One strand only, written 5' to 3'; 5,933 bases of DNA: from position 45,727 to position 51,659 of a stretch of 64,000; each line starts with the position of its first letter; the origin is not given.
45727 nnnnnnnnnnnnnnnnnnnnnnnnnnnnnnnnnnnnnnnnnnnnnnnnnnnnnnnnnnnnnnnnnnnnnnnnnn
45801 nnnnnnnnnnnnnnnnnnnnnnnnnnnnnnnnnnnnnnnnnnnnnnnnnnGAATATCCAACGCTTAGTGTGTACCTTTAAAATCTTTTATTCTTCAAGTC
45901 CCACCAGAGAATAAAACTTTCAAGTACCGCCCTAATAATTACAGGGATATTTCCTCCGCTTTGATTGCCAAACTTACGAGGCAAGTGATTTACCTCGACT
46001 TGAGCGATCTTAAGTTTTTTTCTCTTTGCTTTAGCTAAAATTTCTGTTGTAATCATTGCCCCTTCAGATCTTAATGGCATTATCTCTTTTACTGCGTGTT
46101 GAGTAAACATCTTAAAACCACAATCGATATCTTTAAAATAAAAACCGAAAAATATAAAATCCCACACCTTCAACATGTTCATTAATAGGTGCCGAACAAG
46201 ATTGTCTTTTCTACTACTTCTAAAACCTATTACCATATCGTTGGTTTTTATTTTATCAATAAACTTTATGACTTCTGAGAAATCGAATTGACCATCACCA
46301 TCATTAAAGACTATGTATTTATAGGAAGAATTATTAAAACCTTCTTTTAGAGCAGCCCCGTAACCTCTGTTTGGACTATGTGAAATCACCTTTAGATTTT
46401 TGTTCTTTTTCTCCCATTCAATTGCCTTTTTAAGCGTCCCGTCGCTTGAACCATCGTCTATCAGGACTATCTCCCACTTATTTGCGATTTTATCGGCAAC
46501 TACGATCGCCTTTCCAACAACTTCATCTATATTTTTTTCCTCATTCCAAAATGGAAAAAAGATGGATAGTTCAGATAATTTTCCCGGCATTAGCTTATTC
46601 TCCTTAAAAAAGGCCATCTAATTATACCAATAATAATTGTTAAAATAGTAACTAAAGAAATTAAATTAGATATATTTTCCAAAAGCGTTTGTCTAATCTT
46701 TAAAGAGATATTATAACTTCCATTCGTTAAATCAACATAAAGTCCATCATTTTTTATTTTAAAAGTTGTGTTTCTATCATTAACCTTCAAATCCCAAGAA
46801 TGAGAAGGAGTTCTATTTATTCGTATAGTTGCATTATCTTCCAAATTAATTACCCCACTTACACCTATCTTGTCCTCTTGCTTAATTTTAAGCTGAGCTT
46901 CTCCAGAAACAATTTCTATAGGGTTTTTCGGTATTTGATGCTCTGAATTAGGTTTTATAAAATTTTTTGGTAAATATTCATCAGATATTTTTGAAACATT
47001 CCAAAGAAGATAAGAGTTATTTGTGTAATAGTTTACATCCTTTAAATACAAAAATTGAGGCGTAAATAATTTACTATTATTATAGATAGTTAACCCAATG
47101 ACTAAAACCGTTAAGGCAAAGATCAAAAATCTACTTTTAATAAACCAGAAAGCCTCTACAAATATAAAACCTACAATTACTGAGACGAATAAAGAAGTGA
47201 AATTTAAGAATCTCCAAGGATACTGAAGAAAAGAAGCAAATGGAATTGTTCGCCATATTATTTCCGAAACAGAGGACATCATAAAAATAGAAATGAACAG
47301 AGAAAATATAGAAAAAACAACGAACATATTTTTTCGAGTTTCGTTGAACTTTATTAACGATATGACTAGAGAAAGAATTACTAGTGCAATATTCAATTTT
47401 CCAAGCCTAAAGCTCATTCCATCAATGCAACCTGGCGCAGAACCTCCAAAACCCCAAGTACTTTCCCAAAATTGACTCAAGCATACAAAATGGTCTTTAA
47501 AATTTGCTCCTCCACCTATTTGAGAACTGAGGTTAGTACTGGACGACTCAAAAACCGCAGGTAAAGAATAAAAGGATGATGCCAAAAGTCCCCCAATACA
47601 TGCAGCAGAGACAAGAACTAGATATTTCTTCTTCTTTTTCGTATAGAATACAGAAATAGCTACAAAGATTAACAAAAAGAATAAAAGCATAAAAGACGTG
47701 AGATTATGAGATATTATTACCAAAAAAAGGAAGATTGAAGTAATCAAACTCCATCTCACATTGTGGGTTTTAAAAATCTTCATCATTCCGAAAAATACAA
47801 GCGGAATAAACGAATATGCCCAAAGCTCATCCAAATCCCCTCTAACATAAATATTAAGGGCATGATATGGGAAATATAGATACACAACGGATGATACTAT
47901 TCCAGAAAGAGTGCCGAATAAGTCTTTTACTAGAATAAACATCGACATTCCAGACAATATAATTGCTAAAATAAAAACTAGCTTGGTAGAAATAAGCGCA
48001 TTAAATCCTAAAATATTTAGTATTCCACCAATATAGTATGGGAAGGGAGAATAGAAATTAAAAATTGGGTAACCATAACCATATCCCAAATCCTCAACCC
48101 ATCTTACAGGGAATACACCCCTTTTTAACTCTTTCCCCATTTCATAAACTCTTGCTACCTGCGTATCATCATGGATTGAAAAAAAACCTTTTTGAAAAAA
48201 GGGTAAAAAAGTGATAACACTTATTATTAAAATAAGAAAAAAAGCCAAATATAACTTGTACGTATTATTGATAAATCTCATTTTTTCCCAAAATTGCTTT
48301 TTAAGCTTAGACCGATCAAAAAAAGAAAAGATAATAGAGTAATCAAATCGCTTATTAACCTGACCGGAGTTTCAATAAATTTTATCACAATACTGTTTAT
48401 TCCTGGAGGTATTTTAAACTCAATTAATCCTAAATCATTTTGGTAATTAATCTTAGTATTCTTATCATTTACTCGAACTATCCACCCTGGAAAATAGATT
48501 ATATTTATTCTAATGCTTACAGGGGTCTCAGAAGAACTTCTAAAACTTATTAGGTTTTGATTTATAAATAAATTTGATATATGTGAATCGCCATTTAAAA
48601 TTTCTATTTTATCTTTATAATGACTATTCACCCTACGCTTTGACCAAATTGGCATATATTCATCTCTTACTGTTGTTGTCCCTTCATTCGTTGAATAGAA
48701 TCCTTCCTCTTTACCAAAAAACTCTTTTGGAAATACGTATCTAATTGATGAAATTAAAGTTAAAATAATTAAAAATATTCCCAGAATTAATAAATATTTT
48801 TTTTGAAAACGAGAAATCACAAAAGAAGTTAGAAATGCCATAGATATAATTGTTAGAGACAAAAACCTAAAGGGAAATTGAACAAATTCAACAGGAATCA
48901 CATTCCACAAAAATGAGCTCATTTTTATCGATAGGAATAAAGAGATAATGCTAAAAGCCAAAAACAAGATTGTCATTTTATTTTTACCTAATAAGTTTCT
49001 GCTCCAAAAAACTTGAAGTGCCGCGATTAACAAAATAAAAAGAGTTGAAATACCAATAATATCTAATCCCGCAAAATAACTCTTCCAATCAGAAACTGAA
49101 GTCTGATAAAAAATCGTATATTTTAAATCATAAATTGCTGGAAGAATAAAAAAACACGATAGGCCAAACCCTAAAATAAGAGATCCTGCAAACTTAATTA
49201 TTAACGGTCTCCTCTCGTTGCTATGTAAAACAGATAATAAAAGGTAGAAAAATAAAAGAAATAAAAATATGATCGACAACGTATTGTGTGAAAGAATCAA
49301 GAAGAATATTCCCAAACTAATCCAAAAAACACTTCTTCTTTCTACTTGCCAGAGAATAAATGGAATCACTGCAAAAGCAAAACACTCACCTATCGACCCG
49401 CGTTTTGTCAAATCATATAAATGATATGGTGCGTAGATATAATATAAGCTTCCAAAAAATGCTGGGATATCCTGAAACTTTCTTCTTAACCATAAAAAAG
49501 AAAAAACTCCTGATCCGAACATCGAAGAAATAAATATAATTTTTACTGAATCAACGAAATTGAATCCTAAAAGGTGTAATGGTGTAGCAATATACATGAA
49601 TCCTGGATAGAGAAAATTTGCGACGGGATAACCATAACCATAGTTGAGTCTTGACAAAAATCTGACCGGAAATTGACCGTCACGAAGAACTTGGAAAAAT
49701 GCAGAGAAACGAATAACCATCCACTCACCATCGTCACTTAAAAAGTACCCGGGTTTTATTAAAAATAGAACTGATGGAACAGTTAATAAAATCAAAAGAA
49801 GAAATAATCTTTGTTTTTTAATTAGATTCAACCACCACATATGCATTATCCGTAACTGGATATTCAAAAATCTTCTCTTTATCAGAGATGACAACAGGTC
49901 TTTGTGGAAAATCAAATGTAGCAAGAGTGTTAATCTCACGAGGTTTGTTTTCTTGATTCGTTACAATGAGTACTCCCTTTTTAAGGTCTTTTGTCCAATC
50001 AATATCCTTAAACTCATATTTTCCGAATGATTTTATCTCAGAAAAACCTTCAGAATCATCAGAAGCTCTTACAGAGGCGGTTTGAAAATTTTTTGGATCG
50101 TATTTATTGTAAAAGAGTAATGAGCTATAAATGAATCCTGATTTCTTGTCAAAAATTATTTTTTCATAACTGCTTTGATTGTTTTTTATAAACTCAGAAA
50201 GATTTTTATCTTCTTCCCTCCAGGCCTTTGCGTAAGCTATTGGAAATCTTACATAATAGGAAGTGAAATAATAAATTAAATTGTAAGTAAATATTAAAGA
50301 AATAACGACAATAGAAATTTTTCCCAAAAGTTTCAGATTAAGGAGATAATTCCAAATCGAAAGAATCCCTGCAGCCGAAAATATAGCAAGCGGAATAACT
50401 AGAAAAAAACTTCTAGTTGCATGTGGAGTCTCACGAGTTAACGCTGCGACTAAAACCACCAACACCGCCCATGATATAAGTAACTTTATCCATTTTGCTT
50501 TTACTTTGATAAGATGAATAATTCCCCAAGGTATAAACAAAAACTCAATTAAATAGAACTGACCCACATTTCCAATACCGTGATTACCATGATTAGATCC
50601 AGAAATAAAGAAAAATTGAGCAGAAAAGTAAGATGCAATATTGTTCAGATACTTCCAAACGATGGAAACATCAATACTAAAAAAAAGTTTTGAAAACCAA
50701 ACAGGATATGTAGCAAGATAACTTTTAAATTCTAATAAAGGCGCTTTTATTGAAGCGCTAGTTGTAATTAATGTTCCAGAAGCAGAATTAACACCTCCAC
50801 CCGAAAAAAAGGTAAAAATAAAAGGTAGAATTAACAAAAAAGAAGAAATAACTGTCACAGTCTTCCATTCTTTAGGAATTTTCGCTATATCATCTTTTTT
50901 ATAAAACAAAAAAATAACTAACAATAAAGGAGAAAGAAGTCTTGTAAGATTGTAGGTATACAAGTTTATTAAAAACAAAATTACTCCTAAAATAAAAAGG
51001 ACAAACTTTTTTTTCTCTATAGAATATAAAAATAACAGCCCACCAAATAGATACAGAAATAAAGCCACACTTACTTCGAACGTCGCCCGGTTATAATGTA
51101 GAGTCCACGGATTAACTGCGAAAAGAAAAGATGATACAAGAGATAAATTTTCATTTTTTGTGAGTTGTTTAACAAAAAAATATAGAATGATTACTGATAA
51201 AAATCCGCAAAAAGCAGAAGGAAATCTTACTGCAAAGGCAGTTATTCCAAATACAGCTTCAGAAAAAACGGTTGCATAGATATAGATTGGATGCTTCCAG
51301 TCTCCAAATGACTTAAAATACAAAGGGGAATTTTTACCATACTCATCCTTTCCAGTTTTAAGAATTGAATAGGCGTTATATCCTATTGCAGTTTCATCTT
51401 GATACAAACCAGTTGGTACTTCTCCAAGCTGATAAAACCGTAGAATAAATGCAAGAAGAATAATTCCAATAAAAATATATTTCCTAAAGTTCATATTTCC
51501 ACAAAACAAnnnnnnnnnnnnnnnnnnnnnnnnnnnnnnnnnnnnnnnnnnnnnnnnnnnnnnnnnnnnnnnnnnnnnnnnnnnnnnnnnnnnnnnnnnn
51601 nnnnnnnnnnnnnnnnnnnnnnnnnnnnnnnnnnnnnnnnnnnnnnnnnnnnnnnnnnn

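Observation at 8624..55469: Uncharacterised family C (HDG...PRW...GYG) looks like a short, divergent YfhO relative sharing the YfhO C-terminal YFPGW module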

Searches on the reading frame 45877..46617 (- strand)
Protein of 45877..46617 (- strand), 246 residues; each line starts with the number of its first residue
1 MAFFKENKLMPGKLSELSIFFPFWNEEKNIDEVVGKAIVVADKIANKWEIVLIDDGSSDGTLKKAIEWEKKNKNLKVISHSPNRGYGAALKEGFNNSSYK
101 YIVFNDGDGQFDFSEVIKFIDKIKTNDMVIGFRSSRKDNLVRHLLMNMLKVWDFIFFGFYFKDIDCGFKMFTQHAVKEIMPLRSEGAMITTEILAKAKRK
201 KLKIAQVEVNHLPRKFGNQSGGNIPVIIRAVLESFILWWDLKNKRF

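Call 26: search_protein_families(library=pfam, proteins=[window:45877-46617:-], max_evalue=0.001)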
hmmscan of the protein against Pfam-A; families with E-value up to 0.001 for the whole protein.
window:45877-46617:- (246 aa): 1 family
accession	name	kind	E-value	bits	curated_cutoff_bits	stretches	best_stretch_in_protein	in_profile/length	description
PF00535.33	Glycos_transf_2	-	3e-24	86.3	23.3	1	18-145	1-127/168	Glycosyl transferase family 2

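Call 57: search_protein_families(library=ncbifam, proteins=[window:45877-46617:-], max_evalue=0.00001)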
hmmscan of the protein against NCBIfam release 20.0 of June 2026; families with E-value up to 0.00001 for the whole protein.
window:45877-46617:- (246 aa): 14 families
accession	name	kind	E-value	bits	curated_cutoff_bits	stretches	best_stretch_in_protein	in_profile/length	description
NF007986.1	PRK10714.1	equivalog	1.1e-18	67.3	529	1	14-219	5-208/316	undecaprenyl-phosphate 4-deoxy-4-formamido-L-arabinose transferase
TIGR04182.1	glyco_TIGR04182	equivalog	1.6e-18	67.2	325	1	17-217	2-196/293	S-layer glycoprotein N-glycosyltransferase AglJ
NF047588.1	GlcsyltransPgfSStrep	equivalog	6.5e-17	61.7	500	1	17-183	3-171/308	glycosyltransferase PgfS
TIGR03937.1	PgaC_IcaA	equivalog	1.3e-16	60.6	422.3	1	12-127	42-154/407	poly-beta-1,6-N-acetyl-D-glucosamine synthase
NF058614.1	PPMAGASynPpgS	equivalog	3e-13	49.7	370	1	19-220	4-205/226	polyprenyl-phospho-N-acetylgalactosaminyl synthase PpgS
NF047683.1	TeichurnBiosyTuaG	equivalog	2.6e-12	46.9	400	1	15-133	6-121/252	teichuronic acid biosynthesis protein TuaG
NF007482.0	PRK10073.1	equivalog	2.3e-11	43.3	423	1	14-112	5-99/334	glycosyltransferase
NF041391.1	DPhHxTase_Halo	equivalog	5.6e-10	38.6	375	1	24-214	4-186/213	dolichyl-phosphate hexose transferase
TIGR03111.1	glyc2_xrt_Gpos1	hypoth_equivalog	1.2e-09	37.5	363.95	1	6-130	40-163/439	TIGR03111 family XrtG-associated glycosyltransferase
NF053739.1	GlytfEpsEBac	equivalog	1.5e-08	34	450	1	18-121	4-108/265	glycosyltransferase EpsE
NF041875.1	EPS_EpsD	equivalog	9.1e-08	31.9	370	1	21-111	5-92/325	exopolysaccharide biosynthesis glycosyltransferase EpsD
TIGR04283.1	glyco_like_mftF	equivalog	4.1e-07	29.8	182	1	17-138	1-113/221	TIGR04283 family arsenosugar biosynthesis glycosyltransferase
NF010496.0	PRK13915.1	equivalog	6.5e-07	28.7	262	1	15-109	31-127/307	glucosyl-3-phosphoglycerate synthase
TIGR03965.1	mycofact_glyco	equivalog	3.3e-06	26.2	280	1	14-108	73-164/467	mycofactocin biosynthesis glycosyltransferase MftF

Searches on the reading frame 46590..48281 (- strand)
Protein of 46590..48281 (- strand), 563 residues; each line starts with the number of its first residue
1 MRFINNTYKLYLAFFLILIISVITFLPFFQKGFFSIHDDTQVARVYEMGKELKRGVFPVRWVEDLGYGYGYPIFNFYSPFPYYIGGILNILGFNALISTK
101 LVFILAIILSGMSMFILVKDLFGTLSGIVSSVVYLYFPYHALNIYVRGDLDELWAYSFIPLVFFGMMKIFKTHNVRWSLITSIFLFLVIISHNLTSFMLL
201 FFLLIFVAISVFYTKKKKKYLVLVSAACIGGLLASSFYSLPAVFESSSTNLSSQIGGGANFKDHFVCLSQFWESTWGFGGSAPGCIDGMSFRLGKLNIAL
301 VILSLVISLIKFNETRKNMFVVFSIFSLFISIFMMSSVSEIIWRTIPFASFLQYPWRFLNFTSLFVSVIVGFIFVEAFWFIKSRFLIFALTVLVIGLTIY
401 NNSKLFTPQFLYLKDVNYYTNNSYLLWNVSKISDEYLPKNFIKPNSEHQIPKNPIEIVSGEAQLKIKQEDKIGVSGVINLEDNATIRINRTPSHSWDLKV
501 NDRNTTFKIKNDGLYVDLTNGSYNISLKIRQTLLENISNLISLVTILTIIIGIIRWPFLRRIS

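Call 4: search_protein_families(library=pfam, proteins=[window:46590-48281:-], max_evalue=1)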
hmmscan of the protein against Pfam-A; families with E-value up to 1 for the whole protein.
window:46590-48281:- (563 aa): 1 family
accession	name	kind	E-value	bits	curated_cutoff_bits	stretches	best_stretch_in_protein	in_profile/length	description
PF10131.15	PTPS_related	-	3.8e-16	59.1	26.4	1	74-408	1-314/621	6-pyruvoyl-tetrahydropterin synthase related domain; membrane protein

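Call 5: search_protein_families(library=ncbifam, proteins=[window:46590-48281:-], max_evalue=1)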
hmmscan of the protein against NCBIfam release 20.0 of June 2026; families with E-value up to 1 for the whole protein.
window:46590-48281:- (563 aa): 1 family
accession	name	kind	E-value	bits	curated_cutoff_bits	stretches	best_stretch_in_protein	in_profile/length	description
NF033207.2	midcut_by_XrtH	subfamily_domain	0.11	12.6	45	1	197-266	45-117/175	midcut-by-XrtH protein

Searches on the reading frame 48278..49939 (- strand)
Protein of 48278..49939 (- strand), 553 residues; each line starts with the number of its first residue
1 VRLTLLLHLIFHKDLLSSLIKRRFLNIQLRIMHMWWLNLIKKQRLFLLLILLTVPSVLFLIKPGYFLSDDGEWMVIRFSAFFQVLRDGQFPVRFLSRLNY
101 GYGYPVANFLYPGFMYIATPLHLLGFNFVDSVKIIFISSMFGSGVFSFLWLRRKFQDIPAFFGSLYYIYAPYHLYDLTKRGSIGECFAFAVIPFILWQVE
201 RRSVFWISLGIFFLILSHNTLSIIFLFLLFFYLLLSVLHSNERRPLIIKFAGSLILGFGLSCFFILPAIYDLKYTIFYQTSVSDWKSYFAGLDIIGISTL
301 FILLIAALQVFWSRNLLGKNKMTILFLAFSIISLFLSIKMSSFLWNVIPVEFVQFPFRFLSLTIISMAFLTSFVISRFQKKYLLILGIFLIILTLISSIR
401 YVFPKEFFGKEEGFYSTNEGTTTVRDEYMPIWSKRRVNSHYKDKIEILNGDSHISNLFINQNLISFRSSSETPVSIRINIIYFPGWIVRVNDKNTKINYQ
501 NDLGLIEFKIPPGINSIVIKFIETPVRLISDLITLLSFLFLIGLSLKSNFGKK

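Call 4: search_protein_families(library=pfam, proteins=[window:48278-49939:-], max_evalue=1)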
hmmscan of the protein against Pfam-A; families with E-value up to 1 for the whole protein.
window:48278-49939:- (553 aa): 2 families
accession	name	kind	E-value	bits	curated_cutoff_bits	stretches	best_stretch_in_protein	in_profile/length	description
PF10131.15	PTPS_related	-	4.6e-08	32.4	26.4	1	116-406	10-314/621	6-pyruvoyl-tetrahydropterin synthase related domain; membrane protein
PF09586.16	YfhO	-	2.8e-06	26.5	28.5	1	472-524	775-826/835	Bacterial membrane protein YfhO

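Call 5: search_protein_families(library=ncbifam, proteins=[window:48278-49939:-], max_evalue=1)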
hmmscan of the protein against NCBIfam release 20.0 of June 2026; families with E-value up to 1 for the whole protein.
window:48278-49939:- (553 aa): 2 families
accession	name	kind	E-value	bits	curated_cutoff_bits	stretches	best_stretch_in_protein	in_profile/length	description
NF041553.1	CBO2463_dom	subfamily_domain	0.02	14.6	50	1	478-507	3-32/60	CBO2463/CBO2479 domain-containing protein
NF040912.1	SGM_5486_fam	subfamily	0.092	12.6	35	1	379-397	11-29/37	SGM_5486 family transporter-associated protein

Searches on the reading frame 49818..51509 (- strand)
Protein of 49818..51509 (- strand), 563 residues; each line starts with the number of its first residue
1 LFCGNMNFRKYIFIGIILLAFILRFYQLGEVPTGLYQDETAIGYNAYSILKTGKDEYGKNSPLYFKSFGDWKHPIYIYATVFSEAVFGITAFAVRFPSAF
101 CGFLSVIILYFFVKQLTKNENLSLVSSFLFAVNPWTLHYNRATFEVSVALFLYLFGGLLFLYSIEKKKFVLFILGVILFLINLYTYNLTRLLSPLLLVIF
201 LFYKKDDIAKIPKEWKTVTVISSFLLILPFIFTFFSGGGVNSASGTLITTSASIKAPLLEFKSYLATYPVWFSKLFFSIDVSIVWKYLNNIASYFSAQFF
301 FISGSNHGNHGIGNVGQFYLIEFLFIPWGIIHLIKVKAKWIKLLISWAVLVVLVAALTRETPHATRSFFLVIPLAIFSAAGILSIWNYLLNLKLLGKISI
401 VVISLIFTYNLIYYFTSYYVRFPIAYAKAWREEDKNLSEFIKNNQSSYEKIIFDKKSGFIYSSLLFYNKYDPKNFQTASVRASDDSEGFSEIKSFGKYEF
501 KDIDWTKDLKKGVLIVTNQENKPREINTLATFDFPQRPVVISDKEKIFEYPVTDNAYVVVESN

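Call 26: search_protein_families(library=pfam, proteins=[window:49818-51509:-], max_evalue=0.001)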
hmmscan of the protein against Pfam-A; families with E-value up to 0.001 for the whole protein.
window:49818-51509:- (563 aa): 2 families
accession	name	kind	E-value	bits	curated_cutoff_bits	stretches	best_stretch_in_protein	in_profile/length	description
PF13231.12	PMT_2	-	5.6e-08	33.6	26.1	1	74-231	4-158/160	Dolichyl-phosphate-mannose-protein mannosyltransferase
PF02366.24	PMT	-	0.0001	22.4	22.7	1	18-233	5-233/245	Dolichyl-phosphate-mannose-protein mannosyltransferase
